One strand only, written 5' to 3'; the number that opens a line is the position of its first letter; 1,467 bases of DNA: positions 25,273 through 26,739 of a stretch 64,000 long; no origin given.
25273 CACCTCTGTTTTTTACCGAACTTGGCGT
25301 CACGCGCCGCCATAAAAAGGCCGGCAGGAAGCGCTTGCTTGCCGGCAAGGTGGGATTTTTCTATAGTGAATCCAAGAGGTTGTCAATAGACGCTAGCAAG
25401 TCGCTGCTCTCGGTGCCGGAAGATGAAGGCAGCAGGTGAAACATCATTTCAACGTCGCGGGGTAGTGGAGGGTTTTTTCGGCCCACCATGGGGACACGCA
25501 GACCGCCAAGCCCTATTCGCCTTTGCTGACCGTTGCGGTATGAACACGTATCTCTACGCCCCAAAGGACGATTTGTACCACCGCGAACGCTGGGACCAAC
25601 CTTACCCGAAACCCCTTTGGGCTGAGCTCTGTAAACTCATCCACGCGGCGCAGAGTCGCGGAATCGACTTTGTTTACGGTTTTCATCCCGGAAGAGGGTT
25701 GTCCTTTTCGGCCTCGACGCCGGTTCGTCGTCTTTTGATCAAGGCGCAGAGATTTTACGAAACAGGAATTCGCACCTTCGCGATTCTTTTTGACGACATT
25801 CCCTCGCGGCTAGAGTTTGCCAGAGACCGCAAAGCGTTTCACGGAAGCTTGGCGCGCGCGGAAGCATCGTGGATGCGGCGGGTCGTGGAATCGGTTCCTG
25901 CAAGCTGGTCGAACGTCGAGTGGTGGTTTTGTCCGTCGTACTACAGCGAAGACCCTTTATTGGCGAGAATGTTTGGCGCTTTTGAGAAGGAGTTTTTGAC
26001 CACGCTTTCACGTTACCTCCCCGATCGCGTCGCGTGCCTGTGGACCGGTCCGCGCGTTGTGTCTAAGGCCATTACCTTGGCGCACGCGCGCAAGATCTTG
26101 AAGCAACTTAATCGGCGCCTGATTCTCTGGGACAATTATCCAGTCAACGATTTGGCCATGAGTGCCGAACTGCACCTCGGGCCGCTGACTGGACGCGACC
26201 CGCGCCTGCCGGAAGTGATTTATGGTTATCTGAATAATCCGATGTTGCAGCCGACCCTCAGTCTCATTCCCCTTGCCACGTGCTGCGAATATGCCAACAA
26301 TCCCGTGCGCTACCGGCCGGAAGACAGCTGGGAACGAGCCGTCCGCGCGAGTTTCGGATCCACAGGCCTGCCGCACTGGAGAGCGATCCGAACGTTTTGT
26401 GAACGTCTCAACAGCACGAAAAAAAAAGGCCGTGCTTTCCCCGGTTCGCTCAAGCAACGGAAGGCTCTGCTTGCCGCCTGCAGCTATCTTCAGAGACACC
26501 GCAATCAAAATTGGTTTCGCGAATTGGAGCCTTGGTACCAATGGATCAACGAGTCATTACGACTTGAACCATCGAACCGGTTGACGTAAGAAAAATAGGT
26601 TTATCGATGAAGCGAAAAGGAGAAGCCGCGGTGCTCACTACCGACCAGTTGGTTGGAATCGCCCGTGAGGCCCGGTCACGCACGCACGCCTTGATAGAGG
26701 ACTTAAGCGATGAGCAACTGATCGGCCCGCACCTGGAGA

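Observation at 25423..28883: Three-gene operon GH84 glycosidase - EgtB/SenA-like synthase - SenB-like glycosyltransferase, without SelD/SenC or EgtD nearby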

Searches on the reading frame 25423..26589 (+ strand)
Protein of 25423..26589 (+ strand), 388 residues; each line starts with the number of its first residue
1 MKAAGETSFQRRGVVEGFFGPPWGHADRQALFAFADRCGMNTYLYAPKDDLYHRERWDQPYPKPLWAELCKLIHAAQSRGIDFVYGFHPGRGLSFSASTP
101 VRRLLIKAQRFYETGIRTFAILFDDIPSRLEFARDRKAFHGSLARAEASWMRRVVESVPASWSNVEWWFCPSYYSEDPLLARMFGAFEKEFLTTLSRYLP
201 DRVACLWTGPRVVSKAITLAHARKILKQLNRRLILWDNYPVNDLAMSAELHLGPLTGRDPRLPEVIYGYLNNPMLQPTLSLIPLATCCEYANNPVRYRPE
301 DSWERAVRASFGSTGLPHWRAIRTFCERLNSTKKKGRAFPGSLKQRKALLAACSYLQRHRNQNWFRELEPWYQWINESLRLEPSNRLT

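Call 3: search_protein_families(library=ncbifam, proteins=[window:25423-26589:+])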
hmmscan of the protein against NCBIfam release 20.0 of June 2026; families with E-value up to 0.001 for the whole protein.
window:25423-26589:+ (388 aa): 1 family
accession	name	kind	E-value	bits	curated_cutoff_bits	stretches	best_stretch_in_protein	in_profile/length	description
NF041654.1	GlcNAcase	equivalog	6.9e-53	180.2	1000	1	10-311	144-427/732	beta-N-acetylglucosaminidase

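Call 4: search_protein_families(library=pfam, proteins=[window:25423-26589:+])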
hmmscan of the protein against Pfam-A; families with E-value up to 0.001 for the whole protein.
window:25423-26589:+ (388 aa): 1 family
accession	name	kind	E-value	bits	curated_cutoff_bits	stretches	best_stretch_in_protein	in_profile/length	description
PF07555.19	NAGidase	-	1e-82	278.3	25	1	12-312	1-283/295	beta-N-acetylglucosaminidase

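Call 9: find_homologous_proteins(query=window:25423-26589:+, max_evalue=1e-10)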
Query window:25423-26589:+ (388 aa): 3713 proteins with E <= 1e-10 among 8000 candidates; the best 120 are listed.
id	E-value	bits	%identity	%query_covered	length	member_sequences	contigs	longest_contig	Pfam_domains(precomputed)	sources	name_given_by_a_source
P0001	1.1e-271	919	100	100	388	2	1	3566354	PF07555.20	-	-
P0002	1.5e-221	754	82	100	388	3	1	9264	PF07555.20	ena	-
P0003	9.0e-216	735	79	100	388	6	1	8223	PF07555.20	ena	-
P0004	2.7e-169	582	64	97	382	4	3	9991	PF07555.20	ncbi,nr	ncbi:MAG: beta-N-acetylglucosaminidase domain-containing protein [Deltaproteobacteria bacterium]|nr:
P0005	3.1e-167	575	66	96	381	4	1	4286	PF07555.20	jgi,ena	-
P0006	1.4e-165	569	65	96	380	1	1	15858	PF07555.20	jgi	jgi:hyaluronoglucosaminidase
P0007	2.2e-164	565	64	98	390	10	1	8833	PF07555.20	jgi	jgi:hyaluronoglucosaminidase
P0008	7.4e-164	564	64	98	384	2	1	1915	PF07555.20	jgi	jgi:hyaluronoglucosaminidase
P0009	8.1e-164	563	63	96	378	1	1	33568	PF07555.20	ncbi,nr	ncbi:MAG: beta-N-acetylglucosaminidase domain-containing protein [Deltaproteobacteria bacterium]|nr:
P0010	1.3e-163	563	63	96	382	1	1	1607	PF07555.20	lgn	-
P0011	2.0e-162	559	62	96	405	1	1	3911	PF07555.20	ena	-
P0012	1.3e-161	556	63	96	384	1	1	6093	PF07555.20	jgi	jgi:hyaluronoglucosaminidase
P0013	1.4e-161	556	62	98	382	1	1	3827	PF07555.20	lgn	-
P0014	4.1e-161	555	62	96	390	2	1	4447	PF07555.20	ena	-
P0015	4.2e-161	555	61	97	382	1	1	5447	PF07555.20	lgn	-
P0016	1.3e-160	553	60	99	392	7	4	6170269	PF07555.20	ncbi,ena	-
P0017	4.7e-160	551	61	97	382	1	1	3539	PF07555.20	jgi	-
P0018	6.0e-160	551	62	96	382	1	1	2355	PF07555.20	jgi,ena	-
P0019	6.1e-160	551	62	97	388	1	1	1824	PF07555.20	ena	-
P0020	6.8e-160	551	62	96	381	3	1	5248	PF07555.20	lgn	-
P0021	1.4e-159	549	63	96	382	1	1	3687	PF07555.20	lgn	-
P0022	1.6e-159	549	61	96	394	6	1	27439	PF07555.20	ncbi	-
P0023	2.0e-159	549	63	96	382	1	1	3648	PF07555.20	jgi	jgi:hyaluronoglucosaminidase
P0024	2.3e-159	549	61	97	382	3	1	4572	PF07555.20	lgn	-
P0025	2.4e-159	549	59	98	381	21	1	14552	PF07555.20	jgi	-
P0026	3.2e-159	548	60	98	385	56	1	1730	PF07555.20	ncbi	-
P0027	4.9e-159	548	61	97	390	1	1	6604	PF07555.20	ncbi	-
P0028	6.3e-159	547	61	97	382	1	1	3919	PF07555.20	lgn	-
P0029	6.5e-159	547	60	97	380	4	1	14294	PF07555.20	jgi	jgi:hyaluronoglucosaminidase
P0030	1.3e-158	546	62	97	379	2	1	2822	PF07555.20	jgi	jgi:hyaluronoglucosaminidase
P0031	1.9e-158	546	61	96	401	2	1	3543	PF07555.20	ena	-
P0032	1.9e-158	546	60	98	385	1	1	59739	PF07555.20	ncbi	ncbi:MAG: beta-N-acetylglucosaminidase domain-containing protein [Candidatus Binatia bacterium]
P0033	3.5e-158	545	59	97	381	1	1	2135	PF07555.20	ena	-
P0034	3.6e-158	545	62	96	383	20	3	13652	PF07555.20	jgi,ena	-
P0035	4.2e-158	545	60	97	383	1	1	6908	PF07555.20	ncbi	-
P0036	5.0e-158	544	62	96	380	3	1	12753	PF07555.20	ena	-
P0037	5.7e-158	544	60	97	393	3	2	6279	PF07555.20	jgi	jgi:hyaluronoglucosaminidase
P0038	6.9e-158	544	61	96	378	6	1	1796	PF07555.20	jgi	-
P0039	1.0e-157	543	61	96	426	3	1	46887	PF07555.20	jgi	jgi:hyaluronoglucosaminidase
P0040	1.2e-157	543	61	96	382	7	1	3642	PF07555.20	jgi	jgi:hyaluronoglucosaminidase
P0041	1.6e-157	543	60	97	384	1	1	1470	PF07555.20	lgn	-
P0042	1.7e-157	543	60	97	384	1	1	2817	PF07555.20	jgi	jgi:hyaluronoglucosaminidase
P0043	1.7e-157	543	61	97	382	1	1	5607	PF07555.20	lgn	-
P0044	2.1e-157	542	60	97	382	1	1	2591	PF07555.20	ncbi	-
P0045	2.1e-157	542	62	96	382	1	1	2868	PF07555.20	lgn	-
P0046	2.3e-157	542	61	95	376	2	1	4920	PF07555.20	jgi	jgi:hyaluronoglucosaminidase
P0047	3.2e-157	542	61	97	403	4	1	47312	PF07555.20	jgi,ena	-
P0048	5.6e-157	541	59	97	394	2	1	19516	PF07555.20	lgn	-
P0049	7.0e-157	541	61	97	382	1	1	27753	PF07555.20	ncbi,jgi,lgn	jgi:hyaluronoglucosaminidase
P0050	7.2e-157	541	61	96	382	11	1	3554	PF07555.20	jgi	-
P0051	1.2e-156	540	60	97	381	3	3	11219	PF07555.20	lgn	-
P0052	2.2e-156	539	60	96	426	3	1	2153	PF07555.20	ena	-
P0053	3.5e-156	538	61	96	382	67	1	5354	PF07555.20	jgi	-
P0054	4.0e-156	538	59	97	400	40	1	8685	PF07555.20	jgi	-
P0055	6.8e-156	537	60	96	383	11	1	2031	PF07555.20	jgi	jgi:hyaluronoglucosaminidase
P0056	7.0e-156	537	62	95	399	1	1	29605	PF07555.20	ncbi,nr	ncbi:MAG: beta-N-acetylglucosaminidase domain-containing protein [Deltaproteobacteria bacterium]|nr:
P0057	9.9e-156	537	61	96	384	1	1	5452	PF07555.20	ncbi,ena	-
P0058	1.4e-155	536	61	96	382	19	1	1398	PF07555.20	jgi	jgi:hyaluronoglucosaminidase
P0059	1.8e-155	536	61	96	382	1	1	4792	PF07555.20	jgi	jgi:hyaluronoglucosaminidase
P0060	1.9e-155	536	61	96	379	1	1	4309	PF07555.20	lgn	-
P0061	2.2e-155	536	61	94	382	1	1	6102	PF07555.20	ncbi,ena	-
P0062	2.9e-155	535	58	99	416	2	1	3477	PF07555.20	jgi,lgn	jgi:hyaluronoglucosaminidase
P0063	3.4e-155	535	61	97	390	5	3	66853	PF07555.20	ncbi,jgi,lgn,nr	ncbi:MAG TPA: beta-N-acetylglucosaminidase domain-containing protein [Candidatus Binatia bacterium]|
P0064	4.2e-155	535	61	98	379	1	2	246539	PF07555.20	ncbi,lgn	-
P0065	4.9e-155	535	61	96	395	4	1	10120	PF07555.20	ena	-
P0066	5.0e-155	535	61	97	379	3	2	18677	PF07555.20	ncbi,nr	ncbi:MAG: beta-N-acetylglucosaminidase domain-containing protein [Deltaproteobacteria bacterium]|nr:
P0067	5.2e-155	534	60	98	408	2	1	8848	PF07555.20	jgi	-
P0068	5.3e-155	534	61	96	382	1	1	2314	PF07555.20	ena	-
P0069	5.9e-155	534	59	96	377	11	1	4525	PF07555.20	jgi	jgi:hyaluronoglucosaminidase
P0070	7.7e-155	534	61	96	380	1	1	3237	PF07555.20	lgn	-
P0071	8.5e-155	534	59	98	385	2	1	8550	PF07555.20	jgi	jgi:hyaluronoglucosaminidase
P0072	8.9e-155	534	60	96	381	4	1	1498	PF07555.20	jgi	jgi:hyaluronoglucosaminidase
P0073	1.1e-154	533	60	97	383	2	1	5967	PF07555.20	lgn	-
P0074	1.8e-154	533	60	96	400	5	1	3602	PF07555.20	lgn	-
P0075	2.3e-154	532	60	96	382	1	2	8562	PF07555.20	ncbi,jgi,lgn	ncbi:MAG TPA: beta-N-acetylglucosaminidase domain-containing protein [Candidatus Binatia bacterium]|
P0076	2.8e-154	532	61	98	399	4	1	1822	PF07555.20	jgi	jgi:hyaluronoglucosaminidase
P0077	4.9e-154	531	61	96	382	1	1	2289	PF07555.20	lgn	-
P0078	5.4e-154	531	60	96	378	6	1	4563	PF07555.20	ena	-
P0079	5.9e-154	531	61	96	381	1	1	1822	PF07555.20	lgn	-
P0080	6.8e-154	531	61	96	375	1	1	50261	PF07555.20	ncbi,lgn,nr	ncbi:MAG TPA: beta-N-acetylglucosaminidase domain-containing protein [candidate division Zixibacteri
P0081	6.8e-154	531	60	96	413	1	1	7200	PF07555.20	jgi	jgi:hyaluronoglucosaminidase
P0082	7.2e-154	531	61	94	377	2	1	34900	PF07555.20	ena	-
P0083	7.4e-154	531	61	96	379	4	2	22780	PF07555.20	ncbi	-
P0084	8.1e-154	531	61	97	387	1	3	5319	PF07555.20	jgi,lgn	jgi:hyaluronoglucosaminidase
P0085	8.1e-154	531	62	98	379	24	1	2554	PF07555.20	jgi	jgi:hyaluronoglucosaminidase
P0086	8.4e-154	531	60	97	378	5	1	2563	PF07555.20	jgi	jgi:hyaluronoglucosaminidase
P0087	8.8e-154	530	61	96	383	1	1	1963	PF07555.20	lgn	-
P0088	1.1e-153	530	61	94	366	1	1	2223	PF07555.20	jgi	jgi:hyaluronoglucosaminidase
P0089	1.1e-153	530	62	94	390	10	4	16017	PF07555.20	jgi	-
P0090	1.3e-153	530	60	96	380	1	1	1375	PF07555.20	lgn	-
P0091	1.4e-153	530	61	96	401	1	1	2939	PF07555.20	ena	-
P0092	1.4e-153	530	59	97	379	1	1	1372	PF07555.20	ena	-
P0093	1.8e-153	529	60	96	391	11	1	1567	PF07555.20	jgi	-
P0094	2.1e-153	529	61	96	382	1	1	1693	PF07555.20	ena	-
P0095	2.2e-153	529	59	98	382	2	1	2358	PF07555.20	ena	-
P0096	2.4e-153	529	59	96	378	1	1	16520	PF07555.20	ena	-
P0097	2.7e-153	529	60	96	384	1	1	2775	PF07555.20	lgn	-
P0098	2.8e-153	529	60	96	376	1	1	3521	PF07555.20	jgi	jgi:hyaluronoglucosaminidase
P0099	3.2e-153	529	61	96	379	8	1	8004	PF07555.20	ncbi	-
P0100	3.9e-153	528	61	94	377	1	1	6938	PF07555.20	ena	-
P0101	6.4e-153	528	62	94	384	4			PF07555.20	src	-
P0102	6.6e-153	528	61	96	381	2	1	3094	PF07555.20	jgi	jgi:hyaluronoglucosaminidase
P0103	6.9e-153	527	60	97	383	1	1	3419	PF07555.20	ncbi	-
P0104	7.1e-153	527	60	97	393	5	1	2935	PF07555.20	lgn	-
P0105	8.6e-153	527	60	96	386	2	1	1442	PF07555.20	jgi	-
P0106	1.3e-152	527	59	96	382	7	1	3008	PF07555.20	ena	-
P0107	1.6e-152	526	60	97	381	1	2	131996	PF07555.20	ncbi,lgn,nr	ncbi:MAG: hypothetical protein GTO40_05425 [Deltaproteobacteria bacterium]|nr:hypothetical protein [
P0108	1.6e-152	526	61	95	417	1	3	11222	PF07555.20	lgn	-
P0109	1.9e-152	526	61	95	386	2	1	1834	PF07555.20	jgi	jgi:hyaluronoglucosaminidase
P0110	2.1e-152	526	60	96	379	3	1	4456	PF07555.20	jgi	jgi:hyaluronoglucosaminidase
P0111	2.1e-152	526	61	94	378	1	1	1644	PF07555.20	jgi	jgi:hyaluronoglucosaminidase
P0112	2.3e-152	526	60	96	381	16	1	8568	PF07555.20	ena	-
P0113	2.4e-152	526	59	96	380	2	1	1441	PF07555.20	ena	-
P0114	2.5e-152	526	61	96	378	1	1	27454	PF07555.20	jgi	-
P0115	2.8e-152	526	59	97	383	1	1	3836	PF07555.20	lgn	-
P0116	3.2e-152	525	60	98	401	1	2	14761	PF07555.20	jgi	jgi:hyaluronoglucosaminidase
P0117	3.4e-152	525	61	96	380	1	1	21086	PF07555.20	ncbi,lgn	ncbi:MAG: beta-N-acetylglucosaminidase domain-containing protein [Chloroflexota bacterium]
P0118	3.4e-152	525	61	96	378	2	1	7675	PF07555.20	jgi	jgi:hyaluronoglucosaminidase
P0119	3.6e-152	525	58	96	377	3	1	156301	PF07555.20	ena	-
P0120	3.9e-152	525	62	96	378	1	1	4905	PF07555.20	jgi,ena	-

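Call 11: find_encoding_contigs(protein=P0016, flank=10000, max_places=3)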
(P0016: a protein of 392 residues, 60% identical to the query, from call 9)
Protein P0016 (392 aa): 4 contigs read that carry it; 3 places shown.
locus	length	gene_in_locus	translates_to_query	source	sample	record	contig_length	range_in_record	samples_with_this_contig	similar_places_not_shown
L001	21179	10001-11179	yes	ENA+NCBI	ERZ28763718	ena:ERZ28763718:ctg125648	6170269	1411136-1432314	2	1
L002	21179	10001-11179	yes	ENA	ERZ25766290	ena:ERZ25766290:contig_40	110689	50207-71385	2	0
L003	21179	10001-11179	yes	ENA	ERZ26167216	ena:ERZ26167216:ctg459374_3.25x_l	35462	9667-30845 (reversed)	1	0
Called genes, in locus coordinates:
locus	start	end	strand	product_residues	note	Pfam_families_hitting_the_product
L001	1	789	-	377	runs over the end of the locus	PF27541:CitB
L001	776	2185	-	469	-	PF00890:FAD_binding_2, PF01266:DAO, PF03486:HI0933_like, PF07992:Pyr_redox_2 (faint), PF12831:FAD_oxidored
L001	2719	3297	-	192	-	-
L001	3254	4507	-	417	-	PF00994:MoCF_biosynth, PF18146:CinA_KH, PF02464:CinA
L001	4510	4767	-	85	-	PF00873:ACR_tran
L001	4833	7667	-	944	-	PF00873:ACR_tran, PF03176:MMPL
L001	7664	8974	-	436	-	PF25919:BSH_CusB (faint), PF25917:BSH_RND, PF25973:BSH_CzcB (faint), PF25881:HH_YBHG, PF25954:Beta-barrel_RND_2, PF25989:YknX_C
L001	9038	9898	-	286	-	PF03781:FGE-sulfatase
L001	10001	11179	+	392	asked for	PF07555:NAGidase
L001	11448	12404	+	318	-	PF00534:Glycos_transf_1, PF13692:Glyco_trans_1_4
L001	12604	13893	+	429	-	-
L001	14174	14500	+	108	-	PF01471:PG_binding_1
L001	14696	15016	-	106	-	-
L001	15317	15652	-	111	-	PF09723:Zn_ribbon_8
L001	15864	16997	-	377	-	PF00005:ABC_tran, PF13304:AAA_21 (faint), PF08402:TOBE_2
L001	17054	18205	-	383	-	PF07883:Cupin_2 (faint)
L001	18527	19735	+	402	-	PF01547:SBP_bac_1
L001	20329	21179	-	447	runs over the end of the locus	PF00004:AAA (faint), PF00072:Response_reg, PF00158:Sigma54_activat, PF14532:Sigma54_activ_2, PF07724:AAA_2 (faint), PF07728:AAA_5, PF25601:AAA_lid_14, PF02954:HTH_8 (faint)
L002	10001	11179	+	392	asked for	PF07555:NAGidase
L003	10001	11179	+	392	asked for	PF07555:NAGidase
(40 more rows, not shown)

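Call 12: find_encoding_contigs(protein=P0064, flank=10000, max_places=2)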
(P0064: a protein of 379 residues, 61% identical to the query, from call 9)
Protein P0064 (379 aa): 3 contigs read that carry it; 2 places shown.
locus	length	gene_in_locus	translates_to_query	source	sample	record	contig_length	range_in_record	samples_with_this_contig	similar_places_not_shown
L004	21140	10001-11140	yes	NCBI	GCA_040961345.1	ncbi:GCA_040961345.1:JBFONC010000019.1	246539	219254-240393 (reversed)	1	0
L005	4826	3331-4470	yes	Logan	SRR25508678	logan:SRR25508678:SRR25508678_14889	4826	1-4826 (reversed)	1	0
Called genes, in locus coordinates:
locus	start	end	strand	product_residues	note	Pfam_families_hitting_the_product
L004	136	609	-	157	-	-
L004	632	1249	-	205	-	PF18734:HEPN_AbiU2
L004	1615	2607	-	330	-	PF13379:NMT1_2, PF09084:NMT1, PF12974:Phosphonate-bd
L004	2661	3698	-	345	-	PF05977:MFS_3, PF07690:MFS_1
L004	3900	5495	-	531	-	PF00528:BPD_transp_1, PF04069:OpuAC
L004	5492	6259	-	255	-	PF00005:ABC_tran, PF13304:AAA_21 (faint)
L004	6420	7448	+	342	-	PF10017:Methyltransf_33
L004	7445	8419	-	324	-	PF00487:FA_desaturase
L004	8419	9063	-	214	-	PF01810:LysE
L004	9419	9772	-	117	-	PF03781:FGE-sulfatase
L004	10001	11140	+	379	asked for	PF07555:NAGidase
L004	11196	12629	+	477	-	PF12867:DinB_2, PF03781:FGE-sulfatase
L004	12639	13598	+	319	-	PF00534:Glycos_transf_1, PF13692:Glyco_trans_1_4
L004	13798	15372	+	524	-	PF20695:UbiD_N, PF01977:UbiD, PF20696:UbiD_C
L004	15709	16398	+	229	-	PF01464:SLT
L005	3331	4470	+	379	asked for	PF07555:NAGidase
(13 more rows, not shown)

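Call 13: find_encoding_contigs(protein=P0080, flank=10000, max_places=2)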
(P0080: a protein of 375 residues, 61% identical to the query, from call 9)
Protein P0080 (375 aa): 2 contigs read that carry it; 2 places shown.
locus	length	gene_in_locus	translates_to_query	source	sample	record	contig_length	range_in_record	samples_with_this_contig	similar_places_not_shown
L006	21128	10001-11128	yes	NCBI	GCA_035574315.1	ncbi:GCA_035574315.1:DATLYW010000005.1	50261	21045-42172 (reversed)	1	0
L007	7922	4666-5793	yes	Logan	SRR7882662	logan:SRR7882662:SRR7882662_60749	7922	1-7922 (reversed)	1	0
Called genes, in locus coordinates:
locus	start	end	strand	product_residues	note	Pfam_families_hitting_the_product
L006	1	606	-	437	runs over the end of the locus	PF01595:CNNM, PF00571:CBS, PF03471:CorC_HlyC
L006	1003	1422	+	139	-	-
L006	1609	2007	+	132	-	PF10807:DUF2541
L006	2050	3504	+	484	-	PF04389:Peptidase_M28 (weak), PF01546:Peptidase_M20, PF07687:M20_dimer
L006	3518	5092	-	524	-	PF00528:BPD_transp_1, PF04069:OpuAC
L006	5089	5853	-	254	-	PF00005:ABC_tran, PF13304:AAA_21 (faint)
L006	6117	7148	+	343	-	PF10017:Methyltransf_33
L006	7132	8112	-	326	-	PF00487:FA_desaturase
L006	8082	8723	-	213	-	PF01810:LysE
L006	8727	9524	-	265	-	PF03781:FGE-sulfatase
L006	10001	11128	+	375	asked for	PF07555:NAGidase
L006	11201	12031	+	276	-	PF00561:Abhydrolase_1, PF12146:Hydrolase_4 (faint), PF12697:Abhydrolase_6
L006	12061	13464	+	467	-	PF12867:DinB_2, PF03781:FGE-sulfatase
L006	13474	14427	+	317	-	PF00534:Glycos_transf_1, PF13692:Glyco_trans_1_4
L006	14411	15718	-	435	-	PF07690:MFS_1, PF13000:Acatn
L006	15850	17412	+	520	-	PF05787:PhoX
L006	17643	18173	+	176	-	-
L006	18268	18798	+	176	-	PF00582:Usp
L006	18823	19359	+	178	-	PF00582:Usp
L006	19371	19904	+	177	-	PF06146:PsiE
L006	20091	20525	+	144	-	PF01451:LMWPc (weak)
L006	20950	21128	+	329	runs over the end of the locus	PF12849:PBP_like_2, PF01547:SBP_bac_1 (weak), PF12727:PBP_like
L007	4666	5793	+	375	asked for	PF07555:NAGidase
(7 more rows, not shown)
